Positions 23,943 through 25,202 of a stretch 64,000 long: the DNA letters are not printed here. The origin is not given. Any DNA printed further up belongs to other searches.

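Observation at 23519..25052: The fliG position is occupied by two tandem paralogs; only the second carries a FliG_N-like module and no FliG_C is visible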

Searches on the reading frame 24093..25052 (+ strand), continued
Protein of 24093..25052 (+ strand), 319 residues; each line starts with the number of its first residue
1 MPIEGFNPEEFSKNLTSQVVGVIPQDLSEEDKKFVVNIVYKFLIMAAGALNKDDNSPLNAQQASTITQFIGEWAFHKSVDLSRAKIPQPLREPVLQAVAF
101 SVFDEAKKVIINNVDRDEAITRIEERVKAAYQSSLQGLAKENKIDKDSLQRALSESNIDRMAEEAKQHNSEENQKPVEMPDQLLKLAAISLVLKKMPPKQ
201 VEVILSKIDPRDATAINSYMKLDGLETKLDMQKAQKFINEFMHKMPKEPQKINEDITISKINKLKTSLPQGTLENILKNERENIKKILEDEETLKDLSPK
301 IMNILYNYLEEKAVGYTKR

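Call 58: find_encoding_contigs(protein=P0142, flank=10000, max_places=3)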
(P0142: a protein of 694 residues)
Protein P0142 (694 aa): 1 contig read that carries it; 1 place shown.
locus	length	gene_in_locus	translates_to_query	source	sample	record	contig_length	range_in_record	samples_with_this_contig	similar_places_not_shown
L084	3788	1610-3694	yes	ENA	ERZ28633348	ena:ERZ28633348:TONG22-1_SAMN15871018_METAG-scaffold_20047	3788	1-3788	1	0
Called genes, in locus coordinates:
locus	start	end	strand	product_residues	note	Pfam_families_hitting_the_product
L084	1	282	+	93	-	?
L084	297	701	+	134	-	-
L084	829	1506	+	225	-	PF07719:TPR_2 (faint), PF13414:TPR_11 (faint), PF13371:TPR_9 (faint), PF13181:TPR_8 (faint), PF00515:TPR_1 (weak)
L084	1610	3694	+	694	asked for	PF00771:FHIPEP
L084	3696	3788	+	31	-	?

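Call 62: search_protein_families(library=pfam, proteins=[L041:664-2172:+, L011:11738-12850:+, L058:7947-9158:+, L011:14052-14786:+, L079:6374-7333:+, L079:7341-7787:+, L074:6821-7855:+, L059:6837-8147:+, L075:4879-6135:+, L007:2818-3588:+], max_evalue=0.001)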
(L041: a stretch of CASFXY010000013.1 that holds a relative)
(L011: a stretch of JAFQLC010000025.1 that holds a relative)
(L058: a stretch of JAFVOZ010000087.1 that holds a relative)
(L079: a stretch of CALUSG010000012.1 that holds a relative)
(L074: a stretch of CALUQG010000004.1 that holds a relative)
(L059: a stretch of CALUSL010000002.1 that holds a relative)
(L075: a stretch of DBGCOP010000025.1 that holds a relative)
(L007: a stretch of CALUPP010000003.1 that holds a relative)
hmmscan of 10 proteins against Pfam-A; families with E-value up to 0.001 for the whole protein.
L041:664-2172:+ (502 aa): 0 families

L011:11738-12850:+ (370 aa): 2 families
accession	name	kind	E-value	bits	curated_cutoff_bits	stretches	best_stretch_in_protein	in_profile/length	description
PF03775.22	MinC_C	-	1.5e-24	86.4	33.2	1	262-342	2-82/102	Septum formation inhibitor MinC, C-terminal domain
PF03961.19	FapA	-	4.6e-05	23.6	31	1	272-304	16-48/272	Flagellar Assembly Protein A beta solenoid domain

L058:7947-9158:+ (403 aa): 8 families
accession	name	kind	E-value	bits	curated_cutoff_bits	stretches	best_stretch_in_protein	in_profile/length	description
PF01656.29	CbiA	-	7.3e-23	81.3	25.4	1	140-354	1-125/125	CobQ/CobB/MinD/ParA nucleotide binding domain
PF13614.12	AAA_31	-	8.8e-23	81.6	27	1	138-301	2-171/177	AAA domain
PF10609.15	ParA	-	1.5e-19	70.8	27.1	1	138-373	4-245/246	NUBPL iron-transfer P-loop NTPase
PF09140.17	MipZ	-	1.3e-12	48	20.7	1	139-288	2-137/262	ATPase MipZ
PF00142.24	Fer4_NifH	-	3.1e-12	47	25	2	143-204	5-64/271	4Fe-4S iron sulfur cluster binding proteins, NifH/frxC family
PF06564.18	CBP_BcsQ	-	2.1e-10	41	21.3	1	139-314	3-175/234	Cellulose biosynthesis protein BcsQ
PF02374.21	ArsA_ATPase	-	7.4e-10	39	24.3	1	140-175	3-38/305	Anion-transporting ATPase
PF25199.1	nSTAND_NTPase5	-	0.0001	22.6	34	1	122-235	23-143/145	Novel STAND NTPase 5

L011:14052-14786:+ (244 aa): 1 family
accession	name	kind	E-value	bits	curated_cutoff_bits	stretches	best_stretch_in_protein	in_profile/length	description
PF03776.19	MinE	-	4.6e-17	62.2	25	1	29-94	1-67/68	Septum formation topological specificity factor MinE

L079:6374-7333:+ (319 aa): 2 families
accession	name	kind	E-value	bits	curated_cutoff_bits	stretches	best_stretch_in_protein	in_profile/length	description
PF01808.24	AICARFT_IMPCHas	-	2e-64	218.5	25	1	12-251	70-309/311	AICARFT/IMPCHase bienzyme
PF13311.11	DUF4080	-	0.00057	20.6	22.9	1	34-69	5-40/188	Protein of unknown function (DUF4080)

L079:7341-7787:+ (148 aa): 2 families
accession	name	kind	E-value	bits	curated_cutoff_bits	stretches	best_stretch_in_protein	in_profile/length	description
PF00383.29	dCMP_cyt_deam_1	-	1.3e-20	73.6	25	1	5-125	2-100/102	Cytidine and deoxycytidylate deaminase zinc-binding region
PF14437.12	MafB19-deam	-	4.1e-13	49.9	27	1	5-134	2-109/142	MafB19-like deaminase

L074:6821-7855:+ (344 aa): 2 families
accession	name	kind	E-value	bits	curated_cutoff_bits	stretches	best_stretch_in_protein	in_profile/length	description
PF01409.25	tRNA-synt_2d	-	2.6e-98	328.9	19.8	1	93-344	2-246/246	tRNA synthetases class II core domain (F)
PF02912.23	Phe_tRNA-synt_N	-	1e-15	57.9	22.3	1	21-88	2-69/69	Aminoacyl tRNA synthetase class II, N-terminal domain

L059:6837-8147:+ (436 aa): 3 families
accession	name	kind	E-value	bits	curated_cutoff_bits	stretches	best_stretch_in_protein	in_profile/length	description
PF00113.28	Enolase_C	-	1.3e-139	465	21.5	1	141-423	2-293/296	Enolase, C-terminal TIM barrel domain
PF03952.21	Enolase_N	-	1.7e-61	206.6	35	1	5-135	1-131/131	Enolase, N-terminal domain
PF13378.12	MR_MLE_C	-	9e-05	22.7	29.4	1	264-383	56-170/219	Enolase C-terminal domain-like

L075:4879-6135:+ (418 aa): 3 families
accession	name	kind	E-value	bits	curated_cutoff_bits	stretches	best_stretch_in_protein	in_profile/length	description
PF13487.12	HD_5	-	2.3e-43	148.3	27.2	1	243-408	2-170/170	HD domain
PF01966.28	HD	-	2.7e-15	57.1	22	1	257-376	3-115/116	HD domain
PF08668.18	HDOD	-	9.1e-07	29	22.9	1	256-309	96-147/196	HDOD domain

L007:2818-3588:+ (256 aa): 0 families

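Call 85: find_encoding_contigs(protein=P0201, flank=10000, max_places=2)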
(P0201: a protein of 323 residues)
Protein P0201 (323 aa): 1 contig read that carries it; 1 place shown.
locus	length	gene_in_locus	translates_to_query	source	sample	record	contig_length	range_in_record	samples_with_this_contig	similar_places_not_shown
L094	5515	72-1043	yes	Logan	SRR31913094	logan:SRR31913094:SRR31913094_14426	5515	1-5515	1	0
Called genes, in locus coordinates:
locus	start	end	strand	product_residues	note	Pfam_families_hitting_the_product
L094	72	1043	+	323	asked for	-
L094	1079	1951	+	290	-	PF02108:FliH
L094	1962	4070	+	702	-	PF00771:FHIPEP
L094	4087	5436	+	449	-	PF00006:ATP-synt_ab, PF18269:T3SS_ATPase_C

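Call 86: find_encoding_contigs(protein=P0136, flank=10000, max_places=2)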
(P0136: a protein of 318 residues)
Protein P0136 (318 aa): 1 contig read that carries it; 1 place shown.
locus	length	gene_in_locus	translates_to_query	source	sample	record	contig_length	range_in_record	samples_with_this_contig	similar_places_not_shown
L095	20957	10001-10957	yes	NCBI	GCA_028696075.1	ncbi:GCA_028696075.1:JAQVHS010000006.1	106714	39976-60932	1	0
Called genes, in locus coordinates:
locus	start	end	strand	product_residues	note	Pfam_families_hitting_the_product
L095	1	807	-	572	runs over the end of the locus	PF00587:tRNA-synt_2b, PF04073:tRNA_edit, PF03129:HGTP_anticodon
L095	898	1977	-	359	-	PF00437:T2SSE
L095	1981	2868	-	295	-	PF00149:Metallophos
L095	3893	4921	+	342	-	-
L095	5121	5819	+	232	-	PF22692:LlgE_F_G_D1, PF06429:Flg_bbr_C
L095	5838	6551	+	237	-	PF22692:LlgE_F_G_D1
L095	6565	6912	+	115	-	PF00460:Flg_bb_rod (faint)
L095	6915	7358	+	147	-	PF00460:Flg_bb_rod (weak), PF06429:Flg_bbr_C (weak)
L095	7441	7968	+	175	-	PF01464:SLT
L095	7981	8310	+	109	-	PF02049:FliE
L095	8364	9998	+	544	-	PF01514:YscJ_FliF, PF08345:YscJ_FliF_C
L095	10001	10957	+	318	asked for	-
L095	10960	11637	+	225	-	PF02108:FliH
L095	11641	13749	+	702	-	PF00771:FHIPEP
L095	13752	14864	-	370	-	PF04055:Radical_SAM, PF06969:HemN_C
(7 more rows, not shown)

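Call 90: find_encoding_contigs(protein=P0219, flank=10000, max_places=3)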
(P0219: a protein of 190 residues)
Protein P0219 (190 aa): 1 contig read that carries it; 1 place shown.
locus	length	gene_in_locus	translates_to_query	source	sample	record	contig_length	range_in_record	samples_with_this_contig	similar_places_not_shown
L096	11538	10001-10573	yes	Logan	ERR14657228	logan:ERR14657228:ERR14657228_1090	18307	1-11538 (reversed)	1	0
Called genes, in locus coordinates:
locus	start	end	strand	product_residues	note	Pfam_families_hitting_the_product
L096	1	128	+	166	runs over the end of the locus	PF00694:Aconitase_C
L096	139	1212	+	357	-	PF00180:Iso_dh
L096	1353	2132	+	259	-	-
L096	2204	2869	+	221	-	-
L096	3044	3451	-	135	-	-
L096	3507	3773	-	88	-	-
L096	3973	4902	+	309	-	-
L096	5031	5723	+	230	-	PF22692:LlgE_F_G_D1, PF06429:Flg_bbr_C (weak)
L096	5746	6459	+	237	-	PF22692:LlgE_F_G_D1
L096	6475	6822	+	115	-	PF00460:Flg_bb_rod (faint)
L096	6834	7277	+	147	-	PF00460:Flg_bb_rod (weak), PF06429:Flg_bbr_C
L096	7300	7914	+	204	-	PF01464:SLT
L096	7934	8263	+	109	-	PF02049:FliE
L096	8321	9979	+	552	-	PF01514:YscJ_FliF, PF08345:YscJ_FliF_C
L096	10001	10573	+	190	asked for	-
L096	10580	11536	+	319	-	?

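Call 91: find_encoding_contigs(protein=P0135, flank=10000, max_places=2)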
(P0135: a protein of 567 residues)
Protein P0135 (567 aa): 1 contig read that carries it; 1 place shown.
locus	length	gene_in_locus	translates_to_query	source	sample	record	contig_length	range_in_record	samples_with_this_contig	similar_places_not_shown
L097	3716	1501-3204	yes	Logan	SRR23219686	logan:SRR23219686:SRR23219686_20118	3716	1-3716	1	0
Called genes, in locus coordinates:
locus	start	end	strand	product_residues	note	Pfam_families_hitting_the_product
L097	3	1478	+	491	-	?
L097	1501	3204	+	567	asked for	PF00771:FHIPEP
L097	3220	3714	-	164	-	?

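Call 94: find_encoding_contigs(protein=P0127, flank=8000, max_places=2)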
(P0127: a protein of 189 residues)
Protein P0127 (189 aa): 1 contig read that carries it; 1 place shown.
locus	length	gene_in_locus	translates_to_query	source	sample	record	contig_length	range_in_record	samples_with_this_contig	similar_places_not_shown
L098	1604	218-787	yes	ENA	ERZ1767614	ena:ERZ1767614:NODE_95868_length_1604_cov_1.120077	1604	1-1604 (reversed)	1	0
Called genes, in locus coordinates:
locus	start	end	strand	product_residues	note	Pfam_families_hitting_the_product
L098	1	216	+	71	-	?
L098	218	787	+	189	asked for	-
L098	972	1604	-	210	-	?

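Call 95: find_encoding_contigs(protein=P0146, flank=8000, max_places=2)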
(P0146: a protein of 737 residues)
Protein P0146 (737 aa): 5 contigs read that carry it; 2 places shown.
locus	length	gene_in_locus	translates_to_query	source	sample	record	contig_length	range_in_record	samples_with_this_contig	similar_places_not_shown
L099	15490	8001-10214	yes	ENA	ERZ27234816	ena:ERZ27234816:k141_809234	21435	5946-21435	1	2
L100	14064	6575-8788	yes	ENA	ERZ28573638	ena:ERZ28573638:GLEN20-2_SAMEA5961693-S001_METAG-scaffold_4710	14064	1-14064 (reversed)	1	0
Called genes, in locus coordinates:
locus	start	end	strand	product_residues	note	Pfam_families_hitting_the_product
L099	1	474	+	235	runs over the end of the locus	-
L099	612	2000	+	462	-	PF00342:PGI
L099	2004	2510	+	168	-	-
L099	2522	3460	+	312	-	PF00890:FAD_binding_2 (faint), PF01134:GIDA (faint), PF01262:AlaDh_PNT_C (faint), PF01266:DAO (faint), PF07992:Pyr_redox_2, PF12831:FAD_oxidored (weak), PF13738:Pyr_redox_3, PF00070:Pyr_redox, +3 more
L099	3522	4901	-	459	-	PF05157:MshEN, PF00437:T2SSE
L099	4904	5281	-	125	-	PF00072:Response_reg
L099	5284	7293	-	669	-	PF00512:HisKA, PF02518:HATPase_c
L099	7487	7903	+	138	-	PF00886:Ribosomal_S16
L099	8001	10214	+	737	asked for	-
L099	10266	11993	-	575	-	PF03065:Glyco_hydro_57, PF09210:BE_C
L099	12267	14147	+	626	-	-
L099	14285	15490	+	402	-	?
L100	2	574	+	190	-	?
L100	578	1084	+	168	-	-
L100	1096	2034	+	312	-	PF00890:FAD_binding_2 (faint), PF01134:GIDA (faint), PF01262:AlaDh_PNT_C (faint), PF01266:DAO (faint), PF07992:Pyr_redox_2, PF12831:FAD_oxidored (weak), PF13738:Pyr_redox_3, PF00070:Pyr_redox, +3 more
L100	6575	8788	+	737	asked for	-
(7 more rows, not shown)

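Call 97: search_protein_families(library=pfam, proteins=[L097:3-1478:+, L096:10580-11536:+], max_evalue=0.01)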
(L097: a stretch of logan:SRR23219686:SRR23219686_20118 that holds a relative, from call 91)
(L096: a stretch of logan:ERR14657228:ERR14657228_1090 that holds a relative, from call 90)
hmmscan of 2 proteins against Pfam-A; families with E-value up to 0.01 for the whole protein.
L097:3-1478:+ (491 aa): 0 families

L096:10580-11536:+ (319 aa): 0 families

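Call 98: list_cluster_members(proteins=[window:24093-25049:+, window:23519-24079:+, P0005, P0010, P0033, P0038, P0060])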
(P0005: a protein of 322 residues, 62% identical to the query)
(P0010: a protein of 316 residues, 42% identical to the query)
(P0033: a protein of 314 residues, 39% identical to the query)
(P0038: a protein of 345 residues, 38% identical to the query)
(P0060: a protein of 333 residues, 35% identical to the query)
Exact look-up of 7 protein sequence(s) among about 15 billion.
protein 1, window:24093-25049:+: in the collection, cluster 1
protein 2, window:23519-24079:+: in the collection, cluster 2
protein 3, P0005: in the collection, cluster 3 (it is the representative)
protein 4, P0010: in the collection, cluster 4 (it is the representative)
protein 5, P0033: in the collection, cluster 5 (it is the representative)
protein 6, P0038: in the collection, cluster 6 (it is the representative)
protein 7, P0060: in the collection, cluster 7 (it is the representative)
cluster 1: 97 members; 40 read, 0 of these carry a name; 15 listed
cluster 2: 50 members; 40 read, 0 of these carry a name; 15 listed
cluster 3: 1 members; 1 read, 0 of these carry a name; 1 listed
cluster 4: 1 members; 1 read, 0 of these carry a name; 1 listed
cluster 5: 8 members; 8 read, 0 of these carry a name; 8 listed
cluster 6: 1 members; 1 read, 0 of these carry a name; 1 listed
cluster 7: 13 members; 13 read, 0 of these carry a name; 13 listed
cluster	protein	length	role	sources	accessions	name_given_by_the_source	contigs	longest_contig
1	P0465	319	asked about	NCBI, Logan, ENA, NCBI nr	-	-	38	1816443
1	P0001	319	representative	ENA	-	-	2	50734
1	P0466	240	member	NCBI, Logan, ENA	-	-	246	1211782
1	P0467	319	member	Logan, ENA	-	-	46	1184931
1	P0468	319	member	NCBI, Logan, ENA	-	-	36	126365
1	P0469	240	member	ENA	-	-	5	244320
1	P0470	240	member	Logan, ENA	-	-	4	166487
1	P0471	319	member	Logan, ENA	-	-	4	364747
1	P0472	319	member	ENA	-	-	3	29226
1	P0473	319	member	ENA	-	-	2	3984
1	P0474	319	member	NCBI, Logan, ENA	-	-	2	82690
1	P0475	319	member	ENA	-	-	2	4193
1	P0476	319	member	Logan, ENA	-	-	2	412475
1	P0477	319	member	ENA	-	-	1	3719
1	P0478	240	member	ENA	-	-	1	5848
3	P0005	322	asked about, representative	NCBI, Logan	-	-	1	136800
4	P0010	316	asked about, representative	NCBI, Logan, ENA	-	-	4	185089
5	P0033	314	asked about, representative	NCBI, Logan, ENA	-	-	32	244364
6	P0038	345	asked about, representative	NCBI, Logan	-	-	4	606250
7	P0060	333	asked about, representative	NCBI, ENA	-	-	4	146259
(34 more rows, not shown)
